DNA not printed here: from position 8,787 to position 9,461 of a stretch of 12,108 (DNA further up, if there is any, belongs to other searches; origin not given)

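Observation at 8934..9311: Pilin start codon: ATG at 9260 preferred over the track's TTG at 9311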

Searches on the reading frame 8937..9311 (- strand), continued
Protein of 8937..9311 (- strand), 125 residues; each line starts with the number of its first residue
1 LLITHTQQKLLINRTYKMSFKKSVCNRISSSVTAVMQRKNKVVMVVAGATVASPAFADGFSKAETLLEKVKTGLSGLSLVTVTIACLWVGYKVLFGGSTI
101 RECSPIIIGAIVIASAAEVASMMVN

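Call 25: get_annotated_region(hit=H54, flank=300)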
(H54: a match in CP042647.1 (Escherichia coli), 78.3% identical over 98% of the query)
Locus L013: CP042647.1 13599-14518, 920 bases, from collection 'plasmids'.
description: Escherichia coli strain NCYU-21-79 plasmid pNCYU-21-79-2_MCR1, complete sequence
organism: Escherichia coli (NCBI taxid 562)
taxonomy: Bacteria; Pseudomonadota; Gammaproteobacteria; Enterobacterales; Enterobacteriaceae; Escherichia; Escherichia coli
host: -; source: Sus scrofa domesticus; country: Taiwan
typing (MOB-suite, as given by PLSDB): conjugative; replicon IncX4; relaxase MOBP,MOBP; mating-pair formation MPF_T
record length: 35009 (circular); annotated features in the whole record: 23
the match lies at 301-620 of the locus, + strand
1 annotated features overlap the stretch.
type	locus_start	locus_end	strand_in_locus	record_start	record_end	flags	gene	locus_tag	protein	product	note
CDS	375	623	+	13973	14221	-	-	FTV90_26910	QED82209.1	TrbC/VirB2 family protein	-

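Call 26: get_annotated_region(hit=H55, flank=300)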
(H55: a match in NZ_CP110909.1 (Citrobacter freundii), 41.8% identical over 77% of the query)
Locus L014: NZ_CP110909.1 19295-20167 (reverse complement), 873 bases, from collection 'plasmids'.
description: Citrobacter freundii strain CFA1707 plasmid pCFA1707-6, complete sequence
organism: Citrobacter freundii (NCBI taxid 546)
taxonomy: Bacteria; Pseudomonadota; Gammaproteobacteria; Enterobacterales; Enterobacteriaceae; Citrobacter; Citrobacter freundii
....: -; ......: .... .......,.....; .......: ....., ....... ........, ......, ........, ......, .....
typing (MOB-suite, as given by PLSDB): non-mobilizable; replicon IncFII; mating-pair formation MPF_T
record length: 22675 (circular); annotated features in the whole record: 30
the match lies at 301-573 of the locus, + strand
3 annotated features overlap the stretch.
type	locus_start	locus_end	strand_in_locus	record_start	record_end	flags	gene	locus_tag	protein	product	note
CDS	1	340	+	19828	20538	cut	-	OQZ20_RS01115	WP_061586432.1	lytic transglycosylase domain-containing protein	-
CDS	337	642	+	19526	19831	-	-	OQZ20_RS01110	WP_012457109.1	TrbC/VirB2 family protein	-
CDS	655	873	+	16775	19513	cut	-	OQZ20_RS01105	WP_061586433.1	VirB3 family type IV secretion system protein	-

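Call 31: search_solved_structures(query=A1, max_evalue=1, show_alignments=3)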
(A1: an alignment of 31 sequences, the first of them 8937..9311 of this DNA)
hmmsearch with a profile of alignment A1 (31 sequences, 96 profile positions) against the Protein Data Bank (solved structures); distinct sequences matched with E-value up to 1: 2.
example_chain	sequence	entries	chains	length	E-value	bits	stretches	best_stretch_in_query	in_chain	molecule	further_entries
8s6h_A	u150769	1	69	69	0.012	18.7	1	28-95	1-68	TrwL protein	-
4d10_G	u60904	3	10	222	0.38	14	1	17-75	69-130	COP9 SIGNALOSOME COMPLEX SUBUNIT 7A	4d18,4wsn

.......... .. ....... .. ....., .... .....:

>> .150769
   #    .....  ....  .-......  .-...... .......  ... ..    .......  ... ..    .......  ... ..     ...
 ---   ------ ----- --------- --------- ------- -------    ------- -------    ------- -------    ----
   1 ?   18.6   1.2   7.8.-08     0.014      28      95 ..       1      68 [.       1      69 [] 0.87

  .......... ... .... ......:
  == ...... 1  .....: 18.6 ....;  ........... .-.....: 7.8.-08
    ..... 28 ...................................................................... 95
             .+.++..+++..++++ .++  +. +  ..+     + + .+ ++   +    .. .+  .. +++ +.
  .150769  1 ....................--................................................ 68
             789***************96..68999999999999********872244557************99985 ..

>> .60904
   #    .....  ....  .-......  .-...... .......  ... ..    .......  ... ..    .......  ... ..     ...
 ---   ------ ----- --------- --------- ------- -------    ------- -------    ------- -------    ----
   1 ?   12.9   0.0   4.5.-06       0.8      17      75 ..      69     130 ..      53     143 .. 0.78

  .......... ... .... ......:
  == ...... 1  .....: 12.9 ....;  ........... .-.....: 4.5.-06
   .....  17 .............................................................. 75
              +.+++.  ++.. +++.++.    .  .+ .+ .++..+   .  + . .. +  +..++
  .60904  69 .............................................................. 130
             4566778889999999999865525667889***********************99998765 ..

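Call 32: list_cluster_members(proteins=[window:8937-9311:-, window:8937-9260:-, window:8937-9206:-, window:8937-9182:-])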
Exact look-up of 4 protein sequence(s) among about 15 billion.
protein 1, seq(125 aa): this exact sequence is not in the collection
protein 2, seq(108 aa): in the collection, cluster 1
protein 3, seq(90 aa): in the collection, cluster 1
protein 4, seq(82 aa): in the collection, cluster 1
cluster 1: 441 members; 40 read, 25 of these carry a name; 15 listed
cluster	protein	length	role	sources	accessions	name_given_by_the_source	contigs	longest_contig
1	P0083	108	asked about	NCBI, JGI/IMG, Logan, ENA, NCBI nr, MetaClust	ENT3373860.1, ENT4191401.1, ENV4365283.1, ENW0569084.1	TPA: TrbC/VirB2 family protein [Escherichia coli] | type IV secretion system protein VirB2 | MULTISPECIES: TrbC/VirB2 family protein [Enterobacterales]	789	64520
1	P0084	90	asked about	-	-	TriB protein [Escherichia coli] | TrbC/VirB2 family protein n=6 Tax=Gammaproteobacteria TaxID=1236 RepID=A0A740W7P3_SALTM | TriB protein [Salmonella enterica]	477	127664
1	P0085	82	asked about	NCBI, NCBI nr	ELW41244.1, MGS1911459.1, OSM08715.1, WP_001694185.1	TrbC/VirB2 family protein [Escherichia coli] | trbC/VIRB2 family protein [Escherichia coli 3.4880]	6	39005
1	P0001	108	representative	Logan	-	-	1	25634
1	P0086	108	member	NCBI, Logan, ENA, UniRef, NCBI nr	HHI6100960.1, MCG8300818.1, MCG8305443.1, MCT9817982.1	TrbC/VirB2 family protein [Klebsiella pneumoniae] | TrbC/VirB2 family protein n=1 Tax=Enterobacterales TaxID=91347 RepID=UPI001EFBDD20 | TrbC/VirB2 family protein [Escherichia coli]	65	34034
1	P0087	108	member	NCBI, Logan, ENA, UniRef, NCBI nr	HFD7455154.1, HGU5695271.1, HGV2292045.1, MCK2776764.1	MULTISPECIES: TrbC/VirB2 family protein [Enterobacteriaceae] | TrbC/VirB2 family protein n=1 Tax=Enterobacteriaceae TaxID=543 RepID=UPI000AC9C1AF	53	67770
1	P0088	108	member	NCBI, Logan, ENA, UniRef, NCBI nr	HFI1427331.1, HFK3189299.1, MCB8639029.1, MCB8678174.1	TrbC/VirB2 family protein [Escherichia coli] | TrbC/VirB2 family protein n=3 Tax=Escherichia coli TaxID=562 RepID=UPI000178971C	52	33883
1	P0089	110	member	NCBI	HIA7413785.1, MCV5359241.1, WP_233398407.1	TrbC/VirB2 family protein, partial [Escherichia coli]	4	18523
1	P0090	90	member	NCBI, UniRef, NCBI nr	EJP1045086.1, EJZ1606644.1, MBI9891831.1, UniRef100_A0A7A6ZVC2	TrbC/VirB2 family protein [Salmonella enterica] | TrbC/VirB2 family protein n=3 Tax=Enterobacteriaceae TaxID=543 RepID=A0A7A6ZVC2_ECOLX | TrbC/VirB2 family protein [Escherichia coli]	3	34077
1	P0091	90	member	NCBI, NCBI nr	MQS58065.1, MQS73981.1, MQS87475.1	TriB protein [Escherichia coli]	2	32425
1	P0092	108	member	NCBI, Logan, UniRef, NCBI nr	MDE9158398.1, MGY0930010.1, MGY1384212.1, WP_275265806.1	TrbC/VirB2 family protein [Klebsiella pneumoniae] | TrbC/VirB2 family protein n=1 Tax=Klebsiella pneumoniae TaxID=573 RepID=UPI0023B0B57F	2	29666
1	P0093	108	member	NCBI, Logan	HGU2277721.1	TPA: TrbC/VirB2 family protein [Escherichia coli]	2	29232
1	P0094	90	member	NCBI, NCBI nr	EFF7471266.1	TrbC/VirB2 family protein [Escherichia coli]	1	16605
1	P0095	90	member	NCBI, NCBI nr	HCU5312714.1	TPA: TrbC/VirB2 family protein [Escherichia coli] | TrbC/VirB2 family protein [Escherichia coli]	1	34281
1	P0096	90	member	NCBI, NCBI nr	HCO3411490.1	TPA: TrbC/VirB2 family protein [Escherichia coli] | TrbC/VirB2 family protein [Escherichia coli]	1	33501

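Call 34: get_annotated_region(hit=H70, flank=400)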
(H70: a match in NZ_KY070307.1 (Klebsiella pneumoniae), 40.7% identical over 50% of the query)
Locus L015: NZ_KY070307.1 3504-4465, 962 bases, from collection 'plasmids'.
description: Klebsiella pneumoniae strain PUTH plasmid pPUTH2, complete sequence
organism: Klebsiella pneumoniae (NCBI taxid 573)
taxonomy: Bacteria; Pseudomonadota; Gammaproteobacteria; Enterobacterales; Enterobacteriaceae; Klebsiella; Klebsiella pneumoniae
host: -; source: -; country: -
typing (MOB-suite, as given by PLSDB): mobilizable; replicon IncU; relaxase MOBP
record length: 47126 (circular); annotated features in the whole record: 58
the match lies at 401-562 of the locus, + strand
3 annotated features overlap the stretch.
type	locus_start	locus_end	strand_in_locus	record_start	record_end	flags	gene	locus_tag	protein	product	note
CDS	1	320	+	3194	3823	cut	-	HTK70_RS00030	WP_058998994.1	lytic transglycosylase domain-containing protein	-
CDS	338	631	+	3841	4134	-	-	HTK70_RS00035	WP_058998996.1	TrbC/VirB2 family protein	-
CDS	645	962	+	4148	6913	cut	-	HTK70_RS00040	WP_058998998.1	VirB3 family type IV secretion system protein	-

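Call 35: get_annotated_region(hit=H65, flank=400)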
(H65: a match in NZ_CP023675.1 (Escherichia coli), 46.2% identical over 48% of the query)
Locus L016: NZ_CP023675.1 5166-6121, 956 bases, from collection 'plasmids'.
description: Escherichia coli strain SMN013SH2 plasmid pO177B2, complete sequence
organism: Escherichia coli (NCBI taxid 562)
taxonomy: Bacteria; Pseudomonadota; Gammaproteobacteria; Enterobacterales; Enterobacteriaceae; Escherichia; Escherichia coli
host: -; source: cattle; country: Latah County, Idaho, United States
typing (MOB-suite, as given by PLSDB): mobilizable; relaxase MOBP
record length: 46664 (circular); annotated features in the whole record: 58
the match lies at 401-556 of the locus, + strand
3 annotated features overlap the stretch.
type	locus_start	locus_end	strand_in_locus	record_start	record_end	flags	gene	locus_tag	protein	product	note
CDS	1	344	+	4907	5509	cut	-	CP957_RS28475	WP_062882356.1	lytic transglycosylase domain-containing protein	-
CDS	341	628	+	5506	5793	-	-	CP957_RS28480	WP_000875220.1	TrbC/VirB2 family protein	-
CDS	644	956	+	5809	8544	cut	-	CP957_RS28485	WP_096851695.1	VirB3 family type IV secretion system protein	-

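Call 36: get_annotated_region(hit=H59, flank=400)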
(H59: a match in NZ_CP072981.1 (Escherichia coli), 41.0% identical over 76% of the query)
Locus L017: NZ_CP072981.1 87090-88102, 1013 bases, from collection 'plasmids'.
description: Escherichia coli strain 2547 plasmid pEC2547-KPC-2, complete sequence
organism: Escherichia coli (NCBI taxid 562)
taxonomy: Bacteria; Pseudomonadota; Gammaproteobacteria; Enterobacterales; Enterobacteriaceae; Escherichia; Escherichia coli
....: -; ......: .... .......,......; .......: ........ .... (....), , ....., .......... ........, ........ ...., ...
typing (MOB-suite, as given by PLSDB): conjugative; replicon IncN; relaxase MOBC,MOBF,MOBF; mating-pair formation MPF_T
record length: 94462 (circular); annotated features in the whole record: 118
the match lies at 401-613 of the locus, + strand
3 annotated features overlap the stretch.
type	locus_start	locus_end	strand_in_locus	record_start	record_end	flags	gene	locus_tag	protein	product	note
CDS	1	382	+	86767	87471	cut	-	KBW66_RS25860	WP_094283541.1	lytic transglycosylase domain-containing protein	-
CDS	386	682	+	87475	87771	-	-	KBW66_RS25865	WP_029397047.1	TrbC/VirB2 family protein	-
CDS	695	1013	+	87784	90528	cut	-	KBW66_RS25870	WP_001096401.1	VirB3 family type IV secretion system protein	-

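Call 39: search_protein_families(proteins=[window:8937-9260:-], library=ncbifam, max_evalue=0.01)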
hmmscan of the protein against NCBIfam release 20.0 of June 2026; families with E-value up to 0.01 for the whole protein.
window:8937-9260:- (108 aa): 1 family
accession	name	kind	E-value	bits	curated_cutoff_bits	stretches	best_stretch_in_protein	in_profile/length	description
NF033899.1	T4SS_pilin_TrwL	exception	0.00013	22.3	100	1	19-107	9-101/103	VirB2 family type IV secretion system major pilin TrwL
